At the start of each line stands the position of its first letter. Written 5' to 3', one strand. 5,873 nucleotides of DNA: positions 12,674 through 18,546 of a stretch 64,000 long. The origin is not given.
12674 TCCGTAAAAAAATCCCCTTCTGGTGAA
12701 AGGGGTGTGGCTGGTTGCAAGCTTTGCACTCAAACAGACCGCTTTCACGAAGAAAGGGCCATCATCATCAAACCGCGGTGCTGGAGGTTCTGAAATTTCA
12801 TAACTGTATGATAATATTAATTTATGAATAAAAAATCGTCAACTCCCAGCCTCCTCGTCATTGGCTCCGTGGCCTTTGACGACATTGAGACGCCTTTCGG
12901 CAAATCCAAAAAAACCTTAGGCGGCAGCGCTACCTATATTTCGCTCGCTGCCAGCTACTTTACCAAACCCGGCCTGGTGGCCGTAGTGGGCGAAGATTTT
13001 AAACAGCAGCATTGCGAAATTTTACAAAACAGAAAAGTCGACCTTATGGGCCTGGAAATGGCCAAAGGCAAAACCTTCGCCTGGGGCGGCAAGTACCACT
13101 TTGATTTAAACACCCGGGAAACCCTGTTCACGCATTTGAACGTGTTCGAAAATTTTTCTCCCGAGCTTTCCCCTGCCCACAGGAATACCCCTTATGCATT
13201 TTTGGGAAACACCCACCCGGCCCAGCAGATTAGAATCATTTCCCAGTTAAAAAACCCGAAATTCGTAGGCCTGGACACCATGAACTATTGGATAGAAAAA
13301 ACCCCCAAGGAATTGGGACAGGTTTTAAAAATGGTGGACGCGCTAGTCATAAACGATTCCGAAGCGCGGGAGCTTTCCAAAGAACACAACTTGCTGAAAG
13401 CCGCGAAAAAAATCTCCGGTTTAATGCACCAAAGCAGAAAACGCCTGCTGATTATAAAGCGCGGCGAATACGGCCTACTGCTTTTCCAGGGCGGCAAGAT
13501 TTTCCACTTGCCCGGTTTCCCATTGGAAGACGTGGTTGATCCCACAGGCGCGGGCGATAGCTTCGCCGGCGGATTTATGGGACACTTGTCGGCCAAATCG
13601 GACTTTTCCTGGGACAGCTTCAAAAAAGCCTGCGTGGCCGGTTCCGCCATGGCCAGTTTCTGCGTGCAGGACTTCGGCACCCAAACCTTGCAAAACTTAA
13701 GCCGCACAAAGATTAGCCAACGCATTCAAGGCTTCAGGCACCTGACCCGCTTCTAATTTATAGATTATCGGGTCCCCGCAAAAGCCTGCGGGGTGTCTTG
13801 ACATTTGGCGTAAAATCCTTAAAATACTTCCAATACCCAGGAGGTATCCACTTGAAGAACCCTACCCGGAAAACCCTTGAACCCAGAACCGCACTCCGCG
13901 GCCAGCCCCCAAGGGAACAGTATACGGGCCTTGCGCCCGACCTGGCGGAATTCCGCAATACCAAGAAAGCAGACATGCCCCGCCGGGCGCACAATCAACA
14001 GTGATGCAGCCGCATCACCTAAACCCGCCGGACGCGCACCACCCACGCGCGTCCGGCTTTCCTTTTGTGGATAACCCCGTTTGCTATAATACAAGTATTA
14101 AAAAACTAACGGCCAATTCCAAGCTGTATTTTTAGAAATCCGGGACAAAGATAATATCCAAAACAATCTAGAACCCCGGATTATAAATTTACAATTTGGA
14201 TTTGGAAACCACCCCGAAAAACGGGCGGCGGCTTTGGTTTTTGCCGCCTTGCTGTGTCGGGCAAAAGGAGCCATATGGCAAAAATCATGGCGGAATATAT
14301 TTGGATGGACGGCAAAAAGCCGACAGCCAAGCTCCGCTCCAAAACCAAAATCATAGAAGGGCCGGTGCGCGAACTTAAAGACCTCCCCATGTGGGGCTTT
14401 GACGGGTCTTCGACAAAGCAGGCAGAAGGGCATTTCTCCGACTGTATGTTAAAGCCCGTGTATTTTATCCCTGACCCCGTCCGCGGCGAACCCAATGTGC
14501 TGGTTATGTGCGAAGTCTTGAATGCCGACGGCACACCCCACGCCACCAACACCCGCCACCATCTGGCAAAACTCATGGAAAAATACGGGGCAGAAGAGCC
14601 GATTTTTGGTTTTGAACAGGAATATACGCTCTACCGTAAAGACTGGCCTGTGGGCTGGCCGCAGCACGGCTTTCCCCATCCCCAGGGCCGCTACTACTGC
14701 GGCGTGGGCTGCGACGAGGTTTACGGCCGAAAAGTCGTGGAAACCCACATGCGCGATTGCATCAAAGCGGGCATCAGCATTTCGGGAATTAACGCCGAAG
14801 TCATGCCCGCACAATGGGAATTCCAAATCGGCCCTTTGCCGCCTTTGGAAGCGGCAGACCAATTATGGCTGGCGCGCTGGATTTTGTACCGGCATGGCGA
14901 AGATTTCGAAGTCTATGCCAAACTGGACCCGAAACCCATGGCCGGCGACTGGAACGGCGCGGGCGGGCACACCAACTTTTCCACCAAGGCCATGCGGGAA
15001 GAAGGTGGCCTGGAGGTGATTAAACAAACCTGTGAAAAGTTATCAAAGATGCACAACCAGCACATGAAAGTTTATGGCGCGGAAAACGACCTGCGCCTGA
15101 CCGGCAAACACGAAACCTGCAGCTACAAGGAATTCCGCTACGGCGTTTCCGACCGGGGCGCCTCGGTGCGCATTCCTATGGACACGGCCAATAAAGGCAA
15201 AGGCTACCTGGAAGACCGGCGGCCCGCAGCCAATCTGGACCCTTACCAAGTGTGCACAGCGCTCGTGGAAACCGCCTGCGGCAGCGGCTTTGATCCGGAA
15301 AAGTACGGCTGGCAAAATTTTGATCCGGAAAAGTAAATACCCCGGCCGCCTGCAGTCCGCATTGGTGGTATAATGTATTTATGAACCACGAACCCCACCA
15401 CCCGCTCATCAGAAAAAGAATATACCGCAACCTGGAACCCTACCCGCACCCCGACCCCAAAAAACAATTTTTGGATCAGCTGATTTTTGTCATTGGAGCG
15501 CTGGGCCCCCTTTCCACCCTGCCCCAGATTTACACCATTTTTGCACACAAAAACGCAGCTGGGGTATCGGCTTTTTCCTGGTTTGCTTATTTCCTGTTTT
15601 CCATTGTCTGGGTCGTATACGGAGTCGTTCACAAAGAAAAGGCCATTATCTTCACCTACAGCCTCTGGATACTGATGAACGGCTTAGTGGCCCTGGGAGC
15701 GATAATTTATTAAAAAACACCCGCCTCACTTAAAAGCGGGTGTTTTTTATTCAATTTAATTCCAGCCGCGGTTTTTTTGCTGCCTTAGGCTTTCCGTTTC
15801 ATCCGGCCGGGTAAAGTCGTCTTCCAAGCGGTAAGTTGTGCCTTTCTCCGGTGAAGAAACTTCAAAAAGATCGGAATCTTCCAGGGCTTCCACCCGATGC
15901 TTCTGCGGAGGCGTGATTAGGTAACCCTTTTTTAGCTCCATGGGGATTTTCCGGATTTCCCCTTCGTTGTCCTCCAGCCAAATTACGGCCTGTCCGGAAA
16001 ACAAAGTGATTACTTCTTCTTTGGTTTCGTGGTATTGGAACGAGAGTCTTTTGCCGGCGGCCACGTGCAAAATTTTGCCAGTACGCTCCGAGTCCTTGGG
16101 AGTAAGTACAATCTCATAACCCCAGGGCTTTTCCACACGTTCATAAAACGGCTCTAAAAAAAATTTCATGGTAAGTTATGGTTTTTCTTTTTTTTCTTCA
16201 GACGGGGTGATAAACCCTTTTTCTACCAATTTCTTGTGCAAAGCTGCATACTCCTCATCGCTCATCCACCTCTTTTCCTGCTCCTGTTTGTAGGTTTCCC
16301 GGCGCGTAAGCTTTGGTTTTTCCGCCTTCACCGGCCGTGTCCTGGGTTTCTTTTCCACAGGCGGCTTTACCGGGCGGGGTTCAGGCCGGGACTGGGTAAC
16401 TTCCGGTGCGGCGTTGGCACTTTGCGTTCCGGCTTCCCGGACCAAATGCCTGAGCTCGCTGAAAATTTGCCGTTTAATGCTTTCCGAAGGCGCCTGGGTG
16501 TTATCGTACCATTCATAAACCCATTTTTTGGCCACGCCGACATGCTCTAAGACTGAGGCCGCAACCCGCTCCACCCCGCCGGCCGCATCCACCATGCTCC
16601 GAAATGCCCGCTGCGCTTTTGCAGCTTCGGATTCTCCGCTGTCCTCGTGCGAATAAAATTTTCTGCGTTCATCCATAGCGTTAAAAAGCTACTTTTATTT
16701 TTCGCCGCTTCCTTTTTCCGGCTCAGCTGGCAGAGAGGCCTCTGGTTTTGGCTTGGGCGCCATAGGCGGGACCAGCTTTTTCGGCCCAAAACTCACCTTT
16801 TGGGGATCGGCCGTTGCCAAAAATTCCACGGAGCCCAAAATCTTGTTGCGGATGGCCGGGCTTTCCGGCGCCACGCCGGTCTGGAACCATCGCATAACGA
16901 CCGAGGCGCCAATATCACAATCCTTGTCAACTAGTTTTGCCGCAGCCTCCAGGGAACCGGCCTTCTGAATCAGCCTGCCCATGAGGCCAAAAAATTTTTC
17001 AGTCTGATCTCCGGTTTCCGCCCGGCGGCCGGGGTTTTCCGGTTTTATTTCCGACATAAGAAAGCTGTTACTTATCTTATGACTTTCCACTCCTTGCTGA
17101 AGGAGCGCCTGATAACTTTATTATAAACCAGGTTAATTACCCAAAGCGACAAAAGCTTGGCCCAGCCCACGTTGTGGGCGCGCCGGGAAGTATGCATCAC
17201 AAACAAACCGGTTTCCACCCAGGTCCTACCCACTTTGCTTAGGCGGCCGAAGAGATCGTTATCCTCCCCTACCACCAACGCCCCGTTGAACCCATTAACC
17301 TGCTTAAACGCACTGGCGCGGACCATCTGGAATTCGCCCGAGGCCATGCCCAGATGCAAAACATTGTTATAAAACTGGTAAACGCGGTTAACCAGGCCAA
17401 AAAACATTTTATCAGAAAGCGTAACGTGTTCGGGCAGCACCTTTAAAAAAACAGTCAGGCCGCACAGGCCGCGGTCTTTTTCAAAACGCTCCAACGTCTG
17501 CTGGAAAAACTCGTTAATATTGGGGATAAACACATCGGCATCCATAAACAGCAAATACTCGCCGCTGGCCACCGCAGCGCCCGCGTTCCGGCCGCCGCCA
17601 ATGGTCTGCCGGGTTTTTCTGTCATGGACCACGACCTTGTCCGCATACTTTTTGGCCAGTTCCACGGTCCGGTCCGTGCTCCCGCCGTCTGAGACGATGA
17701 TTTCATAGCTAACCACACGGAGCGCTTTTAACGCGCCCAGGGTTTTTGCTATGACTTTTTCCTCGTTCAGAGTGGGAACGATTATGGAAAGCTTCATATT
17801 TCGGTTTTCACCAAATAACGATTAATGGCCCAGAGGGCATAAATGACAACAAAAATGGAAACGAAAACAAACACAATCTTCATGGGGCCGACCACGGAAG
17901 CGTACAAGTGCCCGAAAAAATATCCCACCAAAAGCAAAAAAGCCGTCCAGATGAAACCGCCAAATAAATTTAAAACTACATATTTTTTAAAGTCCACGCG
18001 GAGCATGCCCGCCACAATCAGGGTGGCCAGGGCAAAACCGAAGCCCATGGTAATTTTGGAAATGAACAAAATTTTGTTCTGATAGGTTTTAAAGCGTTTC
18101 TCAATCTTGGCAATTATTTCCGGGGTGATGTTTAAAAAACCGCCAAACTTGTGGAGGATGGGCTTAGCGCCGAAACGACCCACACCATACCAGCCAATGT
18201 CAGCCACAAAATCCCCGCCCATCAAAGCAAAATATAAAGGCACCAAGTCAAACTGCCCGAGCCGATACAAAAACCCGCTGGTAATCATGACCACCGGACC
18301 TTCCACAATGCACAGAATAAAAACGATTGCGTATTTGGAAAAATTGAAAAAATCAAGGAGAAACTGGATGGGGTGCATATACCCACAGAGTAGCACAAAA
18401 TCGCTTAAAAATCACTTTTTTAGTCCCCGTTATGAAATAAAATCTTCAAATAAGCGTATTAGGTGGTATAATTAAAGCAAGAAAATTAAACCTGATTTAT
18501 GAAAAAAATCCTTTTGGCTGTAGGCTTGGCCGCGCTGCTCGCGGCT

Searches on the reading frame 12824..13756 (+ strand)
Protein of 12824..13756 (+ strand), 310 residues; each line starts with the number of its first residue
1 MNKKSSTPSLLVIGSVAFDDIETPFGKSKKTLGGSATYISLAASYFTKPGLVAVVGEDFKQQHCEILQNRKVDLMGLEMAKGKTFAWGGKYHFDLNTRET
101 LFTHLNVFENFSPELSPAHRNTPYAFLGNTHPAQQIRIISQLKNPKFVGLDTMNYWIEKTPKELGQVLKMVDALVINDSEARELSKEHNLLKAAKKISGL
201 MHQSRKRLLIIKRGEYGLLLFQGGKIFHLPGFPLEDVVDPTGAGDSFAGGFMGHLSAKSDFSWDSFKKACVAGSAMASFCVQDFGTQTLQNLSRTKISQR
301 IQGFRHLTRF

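Call 76: search_protein_families(library=pfam, proteins=[window:12824-13756:+], max_evalue=0.0001)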
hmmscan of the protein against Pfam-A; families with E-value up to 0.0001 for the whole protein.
window:12824-13756:+ (310 aa): 1 family
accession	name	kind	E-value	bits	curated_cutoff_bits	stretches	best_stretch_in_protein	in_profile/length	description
PF00294.29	PfkB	-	1.5e-26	93.9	25.8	1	28-288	31-297/302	pfkB family carbohydrate kinase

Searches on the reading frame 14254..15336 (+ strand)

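Call 76: search_protein_families(library=pfam, proteins=[window:14254-15336:+], max_evalue=0.0001)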
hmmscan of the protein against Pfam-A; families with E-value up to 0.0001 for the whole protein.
window:14254-15336:+ (360 aa): 2 families
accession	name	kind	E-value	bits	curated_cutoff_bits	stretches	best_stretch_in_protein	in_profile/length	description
PF03951.24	Gln-synt_N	-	3.7e-14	52.5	33.4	1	12-90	4-81/82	Glutamine synthetase, beta-Grasp domain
PF00120.29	Gln-synt_C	-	4.5e-14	52.7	24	1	104-340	8-259/344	Glutamine synthetase, catalytic domain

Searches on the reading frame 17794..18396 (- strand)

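Call 39: search_protein_families(library=pfam, proteins=[window:17794-18396:-], max_evalue=0.01)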
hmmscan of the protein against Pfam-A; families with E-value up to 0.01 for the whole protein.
window:17794-18396:- (200 aa): 1 family
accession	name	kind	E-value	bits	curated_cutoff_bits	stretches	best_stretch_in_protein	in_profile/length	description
PF09335.16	VTT_dom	-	3.5e-11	44.1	33.9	1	34-159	4-122/123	VTT domain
